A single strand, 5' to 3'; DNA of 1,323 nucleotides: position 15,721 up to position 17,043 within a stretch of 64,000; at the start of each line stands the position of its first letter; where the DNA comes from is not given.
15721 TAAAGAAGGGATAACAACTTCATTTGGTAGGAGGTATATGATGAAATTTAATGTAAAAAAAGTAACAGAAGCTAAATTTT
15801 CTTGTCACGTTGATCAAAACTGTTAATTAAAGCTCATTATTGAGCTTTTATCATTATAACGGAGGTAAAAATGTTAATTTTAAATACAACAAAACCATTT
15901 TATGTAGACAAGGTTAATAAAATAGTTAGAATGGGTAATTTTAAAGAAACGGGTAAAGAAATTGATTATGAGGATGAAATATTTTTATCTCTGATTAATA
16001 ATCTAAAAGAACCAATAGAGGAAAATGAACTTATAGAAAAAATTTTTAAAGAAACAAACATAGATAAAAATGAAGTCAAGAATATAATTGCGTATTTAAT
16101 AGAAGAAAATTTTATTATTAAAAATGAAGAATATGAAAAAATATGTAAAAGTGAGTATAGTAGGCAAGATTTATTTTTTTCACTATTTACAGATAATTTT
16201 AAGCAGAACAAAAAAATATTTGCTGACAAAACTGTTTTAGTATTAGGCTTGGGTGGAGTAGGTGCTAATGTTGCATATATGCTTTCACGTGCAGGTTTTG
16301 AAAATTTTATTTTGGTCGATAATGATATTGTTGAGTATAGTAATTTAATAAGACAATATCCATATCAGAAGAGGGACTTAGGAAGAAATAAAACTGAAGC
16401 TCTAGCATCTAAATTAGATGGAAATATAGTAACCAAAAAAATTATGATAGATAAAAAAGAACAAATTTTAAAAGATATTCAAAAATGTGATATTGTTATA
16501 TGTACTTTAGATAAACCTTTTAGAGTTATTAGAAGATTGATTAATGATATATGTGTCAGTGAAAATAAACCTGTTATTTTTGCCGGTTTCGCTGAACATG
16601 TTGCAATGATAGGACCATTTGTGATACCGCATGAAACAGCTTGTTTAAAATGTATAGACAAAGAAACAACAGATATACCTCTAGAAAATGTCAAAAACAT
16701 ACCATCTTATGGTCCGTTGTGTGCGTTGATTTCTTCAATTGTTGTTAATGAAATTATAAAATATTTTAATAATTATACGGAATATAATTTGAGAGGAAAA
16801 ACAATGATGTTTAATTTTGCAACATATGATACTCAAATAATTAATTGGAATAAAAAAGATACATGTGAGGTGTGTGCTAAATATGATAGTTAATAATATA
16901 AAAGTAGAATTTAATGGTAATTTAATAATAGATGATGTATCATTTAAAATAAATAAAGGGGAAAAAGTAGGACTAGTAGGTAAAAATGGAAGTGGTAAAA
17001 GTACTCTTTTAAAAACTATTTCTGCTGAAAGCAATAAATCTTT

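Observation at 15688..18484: Compact RiPP-like operon: 22-codon ORF, hairpin, MccB/PaaA-like E1 adenylyltransferase, and an overlapping ABC-F ATPase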

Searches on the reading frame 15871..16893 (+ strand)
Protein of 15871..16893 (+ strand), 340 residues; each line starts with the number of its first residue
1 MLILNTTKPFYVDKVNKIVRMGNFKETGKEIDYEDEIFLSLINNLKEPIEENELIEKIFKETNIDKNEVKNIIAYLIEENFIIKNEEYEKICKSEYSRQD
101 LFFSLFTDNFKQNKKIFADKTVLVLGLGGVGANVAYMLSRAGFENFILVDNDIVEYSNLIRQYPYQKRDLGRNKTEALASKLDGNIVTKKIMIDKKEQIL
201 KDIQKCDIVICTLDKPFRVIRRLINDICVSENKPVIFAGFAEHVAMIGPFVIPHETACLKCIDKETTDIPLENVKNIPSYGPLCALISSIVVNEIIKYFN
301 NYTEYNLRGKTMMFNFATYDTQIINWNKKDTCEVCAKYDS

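Call 3: search_protein_families(library=pfam, proteins=[window:15871-16893:+], max_evalue=0.01)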
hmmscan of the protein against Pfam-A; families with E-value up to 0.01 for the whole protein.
window:15871-16893:+ (340 aa): 5 families
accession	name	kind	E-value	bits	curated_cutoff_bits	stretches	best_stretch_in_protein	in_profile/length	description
PF00899.27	ThiF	-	1.4e-43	149.2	28.1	1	103-333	7-237/238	ThiF family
PF01488.26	Shikimate_DH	-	0.00019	22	24.3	0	115-163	8-56/138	Shikimate / quinate 5-dehydrogenase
PF02254.24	TrkA_N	-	0.0069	17.1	23.8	0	122-157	1-35/116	TrkA-N domain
PF03435.24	Sacchrp_dh_NADP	-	0.0093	16.7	25.1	0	122-210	1-73/129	Saccharopine dehydrogenase NADP binding domain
PF02558.23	ApbA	-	0.0097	16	22.2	0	122-152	1-31/150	Ketopantoate reductase PanE/ApbA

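Call 4: search_protein_families(library=ncbifam, proteins=[window:15871-16893:+], max_evalue=0.01)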
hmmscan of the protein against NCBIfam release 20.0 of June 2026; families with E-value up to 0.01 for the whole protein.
window:15871-16893:+ (340 aa): 27 families (the best 25 are shown)
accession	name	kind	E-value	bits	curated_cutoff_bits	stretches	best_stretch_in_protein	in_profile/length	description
TIGR02356.1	adenyl_thiF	equivalog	3.3e-28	98.5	275.25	1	111-298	14-202/203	thiazole biosynthesis adenylyltransferase ThiF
NF009123.0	PRK12475.1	subfamily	2.2e-25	89.6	510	1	94-337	3-245/338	MoeB/ThiF family adenylyltransferase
NF004281.0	PRK05690.1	subfamily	1.3e-24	86.8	266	1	109-336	23-249/250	molybdopterin-synthase adenylyltransferase MoeB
NF006395.0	PRK08644.1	equivalog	1.7e-22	80.1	159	1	107-238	18-152/215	sulfur carrier protein ThiS adenylyltransferase ThiF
NF006444.0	PRK08762.1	equivalog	1.3e-21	76.7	449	1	115-337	143-369/387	molybdopterin-synthase adenylyltransferase MoeB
TIGR02355.1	moeB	equivalog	1.8e-21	76.6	376.55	1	113-335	19-240/240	molybdopterin-synthase adenylyltransferase MoeB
NF047750.1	SAMPActivE1UbaA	equivalog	5.3e-20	71.9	450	1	115-336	28-249/270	SAMP-activating enzyme E1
TIGR03603.1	cyclo_dehy_ocin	subfamily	1.6e-16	60.9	187.65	1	53-337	5-297/319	thiazole/oxazole-forming peptide maturase, SagC family component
NF006204.0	PRK08328.1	equivalog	3.7e-16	59.4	339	1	95-319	6-224/231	hypothetical protein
TIGR02354.1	thiF_fam2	equivalog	2.4e-15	56.9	152.2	1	118-216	20-121/200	thiamine biosynthesis protein ThiF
NF005902.0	PRK07878.1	equivalog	1.6e-14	53.6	647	1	96-328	23-256/392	adenylyltransferase/sulfurtransferase MoeZ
NF004111.0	PRK05600.1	equivalog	3.6e-12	46.1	437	1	111-239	34-163/371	ThiF family adenylyltransferase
NF005646.0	PRK07411.1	equivalog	1.1e-11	44.5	633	1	90-238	10-159/390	molybdopterin-synthase adenylyltransferase MoeB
NF058523.1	6A-MBL_cap2_3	equivalog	1.4e-11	43.6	320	1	115-190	295-368/665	anti-phage 6A-MBL system cap2_3 protein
NF006077.0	PRK08223.1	equivalog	5.5e-10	38.7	266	1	115-239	24-152/296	hypothetical protein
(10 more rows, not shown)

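Call 8: find_homologous_proteins(query=window:15871-16893:+, max_evalue=0.00001)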
Query window:15871-16893:+ (340 aa): 118 proteins with E <= 0.00001 among 2258 candidates.
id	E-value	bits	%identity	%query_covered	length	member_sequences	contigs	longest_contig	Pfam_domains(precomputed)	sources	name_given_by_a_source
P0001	7.5e-222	754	100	100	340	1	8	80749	PF00899.28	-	-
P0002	4.6e-221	751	99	100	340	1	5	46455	PF00899.28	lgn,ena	-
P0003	1.1e-220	750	99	100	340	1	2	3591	PF00899.28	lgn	-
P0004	1.2e-220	750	99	100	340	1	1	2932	PF00899.28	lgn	-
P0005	5.1e-220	748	99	100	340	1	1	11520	PF00899.28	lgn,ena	-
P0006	2.2e-219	746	99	100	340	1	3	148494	PF00899.28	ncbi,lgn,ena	-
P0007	6.2e-182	622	79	100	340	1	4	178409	PF00899.28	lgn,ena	-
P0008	1.0e-181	622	79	100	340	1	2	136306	PF00899.28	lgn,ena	-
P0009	2.4e-181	621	79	100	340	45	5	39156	PF00899.28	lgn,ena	-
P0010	2.6e-181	620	79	100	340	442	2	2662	PF00899.28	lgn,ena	-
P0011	2.8e-181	620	79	100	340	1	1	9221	PF00899.28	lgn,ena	-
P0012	2.6e-180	617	78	100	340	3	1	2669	PF00899.28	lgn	-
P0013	1.7e-179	614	78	100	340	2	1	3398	PF00899.28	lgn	-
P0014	1.0e-158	546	71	99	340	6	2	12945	PF00899.28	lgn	-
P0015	1.5e-134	467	99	62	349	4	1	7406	PF00899.28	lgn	-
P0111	2.8e-54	203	34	99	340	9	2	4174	PF00899.28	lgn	-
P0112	1.7e-17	82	29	63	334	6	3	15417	PF00899.28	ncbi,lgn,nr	ncbi:MAG TPA: HesA/MoeB/ThiF family protein [Tetragenococcus sp.]|nr:HesA/MoeB/ThiF family protein [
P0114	1.2e-14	73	26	83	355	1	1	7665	PF00899.28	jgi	jgi:hypothetical protein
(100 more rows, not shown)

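Call 9: search_solved_structures(query=window:15871-16893:+, max_evalue=0.01, show_alignments=2)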
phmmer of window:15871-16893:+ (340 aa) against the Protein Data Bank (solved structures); distinct sequences matched with E-value up to 0.01: 67 (the best 60 are shown).
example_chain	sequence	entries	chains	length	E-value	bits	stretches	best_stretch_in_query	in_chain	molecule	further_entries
6om4_A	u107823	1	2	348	2.8e-29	105.9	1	60-335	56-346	MccB protein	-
3h5a_A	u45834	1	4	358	3.6e-29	105.5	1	60-335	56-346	MccB protein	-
3h5n_A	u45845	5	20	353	3.8e-29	105.4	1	60-335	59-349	MccB protein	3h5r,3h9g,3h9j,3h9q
1zud_1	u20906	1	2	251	1e-16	64.6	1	96-335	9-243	Adenylyltransferase thiF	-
1zfn_A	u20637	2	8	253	1e-16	64.6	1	96-335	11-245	Adenylyltransferase thiF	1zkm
1jw9_B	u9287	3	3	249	1.6e-13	54.1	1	114-336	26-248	MOLYBDOPTERIN BIOSYNTHESIS MOEB PROTEIN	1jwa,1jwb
6nya_A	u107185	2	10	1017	6.1e-13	52.2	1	85-242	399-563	Ubiquitin-activating enzyme E1 1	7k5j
5l6h_A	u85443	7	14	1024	6.1e-13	52.2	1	85-242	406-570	Ubiquitin-activating enzyme E1 1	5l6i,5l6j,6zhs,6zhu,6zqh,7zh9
3cmm_A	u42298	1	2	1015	6.1e-13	52.2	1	85-242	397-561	Ubiquitin-activating enzyme E1 1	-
1y8q_B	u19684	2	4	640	6.3e-13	52.2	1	118-295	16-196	Ubiquitin-like 2 activating enzyme E1B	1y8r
4nnj_A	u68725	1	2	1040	6.3e-13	52.2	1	85-242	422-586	Ubiquitin-activating enzyme E1 1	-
3kyd_B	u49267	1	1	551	1.2e-12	51.2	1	118-295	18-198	SUMO-activating enzyme subunit 2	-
9dqb_B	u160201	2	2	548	1.2e-12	51.2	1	118-295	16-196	SUMO-activating enzyme subunit 2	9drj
6xog_B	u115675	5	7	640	1.6e-12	50.8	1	118-295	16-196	SUMO-activating enzyme subunit 2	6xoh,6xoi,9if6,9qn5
6cwy_D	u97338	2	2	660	1.6e-12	50.8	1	118-295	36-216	SUMO-activating enzyme subunit 2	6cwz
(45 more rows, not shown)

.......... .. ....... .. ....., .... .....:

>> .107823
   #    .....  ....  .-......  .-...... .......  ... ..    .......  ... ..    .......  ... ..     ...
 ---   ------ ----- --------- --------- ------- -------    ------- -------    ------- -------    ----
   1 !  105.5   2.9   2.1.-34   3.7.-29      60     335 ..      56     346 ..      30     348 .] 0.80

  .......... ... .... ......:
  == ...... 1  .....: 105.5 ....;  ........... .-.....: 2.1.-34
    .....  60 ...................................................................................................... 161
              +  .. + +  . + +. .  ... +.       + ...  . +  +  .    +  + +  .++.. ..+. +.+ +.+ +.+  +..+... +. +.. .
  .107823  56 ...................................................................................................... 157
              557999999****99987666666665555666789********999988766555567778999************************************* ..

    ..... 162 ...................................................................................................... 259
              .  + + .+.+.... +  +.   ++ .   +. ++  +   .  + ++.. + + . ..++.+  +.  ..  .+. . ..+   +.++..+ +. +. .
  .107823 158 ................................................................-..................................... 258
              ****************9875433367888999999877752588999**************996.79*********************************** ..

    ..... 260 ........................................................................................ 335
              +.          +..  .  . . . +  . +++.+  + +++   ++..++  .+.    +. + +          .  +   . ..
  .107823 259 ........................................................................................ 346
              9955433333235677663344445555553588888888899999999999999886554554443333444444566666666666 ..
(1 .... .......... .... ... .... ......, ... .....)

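Call 12: find_related_loci(query=A1, collection=genome_contigs, flank=6000)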
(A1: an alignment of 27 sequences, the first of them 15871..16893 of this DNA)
Query A1 (340 aa) in genome_contigs; peptide patterns used: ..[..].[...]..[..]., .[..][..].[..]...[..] (x = any residue, [..] = any of these).
109 stretches matched a pattern; 31 encode a relative of the query (tblastn E <= 1e-3); 31 distinct loci.
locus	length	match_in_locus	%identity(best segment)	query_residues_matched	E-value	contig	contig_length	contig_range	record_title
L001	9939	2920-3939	78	1-340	0e+0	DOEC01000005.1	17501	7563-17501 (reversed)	MAG TPA_asm: Bacillota bacterium isolate UBA11492 contig_1416, whole genome shotgun sequence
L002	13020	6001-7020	78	1-340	0e+0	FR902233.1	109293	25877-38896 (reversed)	Clostridium sp. CAG:628 genomic scaffold, scf54, whole genome shotgun sequence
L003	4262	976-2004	56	1-340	2e-118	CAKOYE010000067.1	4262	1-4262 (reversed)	MAG: uncultured Bacilli bacterium isolate REFINED_METABAT215_TOP10_CONTIGS_1500_ASSEMBLY_K77_MERGED__Hadza_PheChl_Fiber-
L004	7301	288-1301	54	1-336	4e-114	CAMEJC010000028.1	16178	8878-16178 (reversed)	MAG: uncultured Tenericutes bacterium isolate SRR15057922_bin.2_metaWRAP_v1.3_MAG genome assembly, contig: ERZ10407413.1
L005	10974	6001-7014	55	1-336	2e-113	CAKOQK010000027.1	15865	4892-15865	MAG: uncultured Bacilli bacterium isolate REFINED_METABAT215_TOP10_CONTIGS_1500_ASSEMBLY_K77_MERGED__Hadza_MoBio_hadza-E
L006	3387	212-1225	54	1-336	4e-116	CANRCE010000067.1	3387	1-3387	MAG: uncultured Bacilli bacterium isolate Lapin-027__bin90 genome assembly, contig: Lapin-027__NODE_33933_length_3387_co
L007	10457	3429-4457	53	1-340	1e-111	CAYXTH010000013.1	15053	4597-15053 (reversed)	MAG TPA_asm: uncultured Muribaculaceae bacterium isolate binchicken_co323_95 genome assembly, contig: NODE_4148_length_1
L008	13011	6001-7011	53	1-335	5e-111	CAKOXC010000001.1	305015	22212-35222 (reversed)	MAG: uncultured Bacilli bacterium isolate REFINED_METABAT215_TOP10_CONTIGS_1500_ASSEMBLY_K77_MERGED__Hadza_MoBio_hadza-E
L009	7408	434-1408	55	1-321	9e-111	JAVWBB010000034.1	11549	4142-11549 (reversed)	MAG: Bacilli bacterium isolate CGS10Y4-bin22 NODE_4986_length_11549_cov_39.271359, whole genome shotgun sequence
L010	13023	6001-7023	52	2-337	4e-110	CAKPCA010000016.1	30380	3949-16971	MAG: uncultured Bacilli bacterium isolate REFINED_METABAT215_TOP10_CONTIGS_1500_ASSEMBLY_K77_MERGED__Hadza_MoBio_hadza-I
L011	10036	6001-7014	53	1-336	6e-110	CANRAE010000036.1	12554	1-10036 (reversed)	MAG: uncultured Bacilli bacterium isolate Lapin-016__bin57 genome assembly, contig: Lapin-016__NODE_4562_length_12554_co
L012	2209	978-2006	51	2-340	9e-116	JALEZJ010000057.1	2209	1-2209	MAG: Erysipelotrichaceae bacterium isolate SUG474 k141_6564594, whole genome shotgun sequence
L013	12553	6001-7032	53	1-340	1e-105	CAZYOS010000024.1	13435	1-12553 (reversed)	MAG TPA_asm: uncultured Clostridium sp. isolate SRP294416_co3_872 genome assembly, contig: NODE_8511_length_13435_cov_7.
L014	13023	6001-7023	53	1-340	2e-105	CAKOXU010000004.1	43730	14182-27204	MAG: uncultured Bacilli bacterium isolate REFINED_METABAT215_TOP10_CONTIGS_1500_ASSEMBLY_K77_MERGED__Hadza_MoBio_hadza-A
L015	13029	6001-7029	50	1-337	2e-105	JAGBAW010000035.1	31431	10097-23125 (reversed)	MAG: Bacilli bacterium isolate RGIG8951 Water_deer_Rectum-1__c344773, whole genome shotgun sequence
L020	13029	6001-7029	48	2-336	4e-93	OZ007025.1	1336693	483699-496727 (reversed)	MAG: uncultured Bacilli bacterium isolate metabat2_pooled_hifiasm.89 MAG genome assembly, chromosome: 1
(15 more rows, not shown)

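Call 33: predict_structure(alignment_id=A2)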
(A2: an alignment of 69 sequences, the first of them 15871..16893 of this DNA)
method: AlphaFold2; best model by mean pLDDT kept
length: 340 residues; sequences in the alignment: 69
mean_pLDDT: 93.7   pTM: 0.90
mean pLDDT of the five models: 93.7, 93.6, 93.1, 92.0, 91.9
residues with pLDDT >= 90: 291; 70-90: 46; 50-70: 2; < 50: 1
segments of 3 or more residues with pLDDT < 50: none
pLDDT, mean of each block of 10 residues (from residue 1): 95 94 91 89 96 96 94 95 95 95 91 95 97 98 98 96 97 98 98 95 98 83 96 96 93 96 81 83 94 98 96 96 95 77
secondary structure, 60 per line:
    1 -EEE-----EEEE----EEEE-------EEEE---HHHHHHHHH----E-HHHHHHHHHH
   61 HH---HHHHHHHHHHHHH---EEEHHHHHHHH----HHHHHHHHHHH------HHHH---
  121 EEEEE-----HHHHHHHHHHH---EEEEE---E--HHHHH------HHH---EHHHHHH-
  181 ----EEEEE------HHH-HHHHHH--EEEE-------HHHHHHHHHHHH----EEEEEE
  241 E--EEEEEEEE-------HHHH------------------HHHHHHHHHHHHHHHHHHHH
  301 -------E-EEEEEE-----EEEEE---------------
elements in order: E2-4 E10-13 E18-21 E29-32 H36-44 H51-62 H66-78 E82-84 H85-92 H97-107 H114-117 E121-125 H131-141 E145-149 H156-160 H174-179 E185-189 H200-205 E208-211 H219-230 E235-241 E244-251 H259-262 H281-300 E310-315 E321-325

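Call 36: fold_search(model_id=the predicted structure, library=pdb)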
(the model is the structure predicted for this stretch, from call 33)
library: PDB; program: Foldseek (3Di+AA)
matches with E <= 10: 1846; with E <= 0.001: 265
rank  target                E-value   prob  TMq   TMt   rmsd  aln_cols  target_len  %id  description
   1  3h9g_C                1.2e-25  1.00  0.79  0.78   4.3       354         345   23  Crystal structure of E. coli MccB + MccA-N7isoASN (released 2009-06-16)
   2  3h5a_A                2.3e-25  1.00  0.75  0.72   4.9       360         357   23  Crystal structure of E. coli MccB (released 2009-06-16)
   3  3h9j_C                3.6e-25  1.00  0.78  0.78   4.2       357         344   24  Crystal structure of E. coli MccB + AMPCPP + SeMeT MccA (released 2009-06-16)
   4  3h5n_C                3.6e-25  1.00  0.77  0.77   4.3       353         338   24  Crystal structure of E. coli MccB + ATP (released 2009-06-16)
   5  3h9q_C                3.8e-25  1.00  0.79  0.79   3.9       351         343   24  Crystal structure of E. coli MccB + SeMet MccA (released 2009-06-16)
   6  6om4_A                5.2e-25  1.00  0.77  0.76   4.5       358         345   23  The structure of Microcin C7 biosynthetic enzyme MccB in complex with N-formylated MccA (released 2019-05-22)
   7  3h9g_A                5.9e-25  1.00  0.78  0.76   4.3       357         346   24  Crystal structure of E. coli MccB + MccA-N7isoASN (released 2009-06-16)
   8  3h9g_B                6.2e-25  1.00  0.77  0.77   4.5       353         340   24  Crystal structure of E. coli MccB + MccA-N7isoASN (released 2009-06-16)
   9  3h5r_B                6.6e-25  1.00  0.78  0.79   4.1       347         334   25  Crystal structure of E. coli MccB + Succinimide (released 2009-06-16)
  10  3h5r_A                7.0e-25  1.00  0.78  0.78   4.4       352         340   23  Crystal structure of E. coli MccB + Succinimide (released 2009-06-16)
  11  3h9j_A                7.9e-25  1.00  0.80  0.80   4.1       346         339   25  Crystal structure of E. coli MccB + AMPCPP + SeMeT MccA (released 2009-06-16)
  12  3h9j_B                9.0e-25  1.00  0.77  0.78   4.2       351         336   24  Crystal structure of E. coli MccB + AMPCPP + SeMeT MccA (released 2009-06-16)
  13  3h9j_D                9.0e-25  1.00  0.77  0.78   4.3       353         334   24  Crystal structure of E. coli MccB + AMPCPP + SeMeT MccA (released 2009-06-16)
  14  3h5a_C                9.0e-25  1.00  0.76  0.72   5.0       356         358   23  Crystal structure of E. coli MccB (released 2009-06-16)
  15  3h5r_C                1.2e-24  1.00  0.79  0.79   4.2       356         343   23  Crystal structure of E. coli MccB + Succinimide (released 2009-06-16)
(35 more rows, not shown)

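Call 37: find_encoding_contigs(protein=P0111, flank=4000, max_places=2)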
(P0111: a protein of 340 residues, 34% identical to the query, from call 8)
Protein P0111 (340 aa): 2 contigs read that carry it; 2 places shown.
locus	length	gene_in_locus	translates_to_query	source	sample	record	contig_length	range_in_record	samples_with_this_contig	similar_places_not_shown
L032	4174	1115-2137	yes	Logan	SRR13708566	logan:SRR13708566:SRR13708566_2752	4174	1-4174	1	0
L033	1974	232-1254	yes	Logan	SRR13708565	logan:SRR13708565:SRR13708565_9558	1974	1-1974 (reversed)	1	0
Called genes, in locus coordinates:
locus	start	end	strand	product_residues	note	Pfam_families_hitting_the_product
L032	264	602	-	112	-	-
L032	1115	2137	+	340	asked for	PF00899:ThiF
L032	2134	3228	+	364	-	-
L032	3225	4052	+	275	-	PF12697:Abhydrolase_6 (weak)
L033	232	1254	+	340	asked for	PF00899:ThiF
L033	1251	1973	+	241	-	?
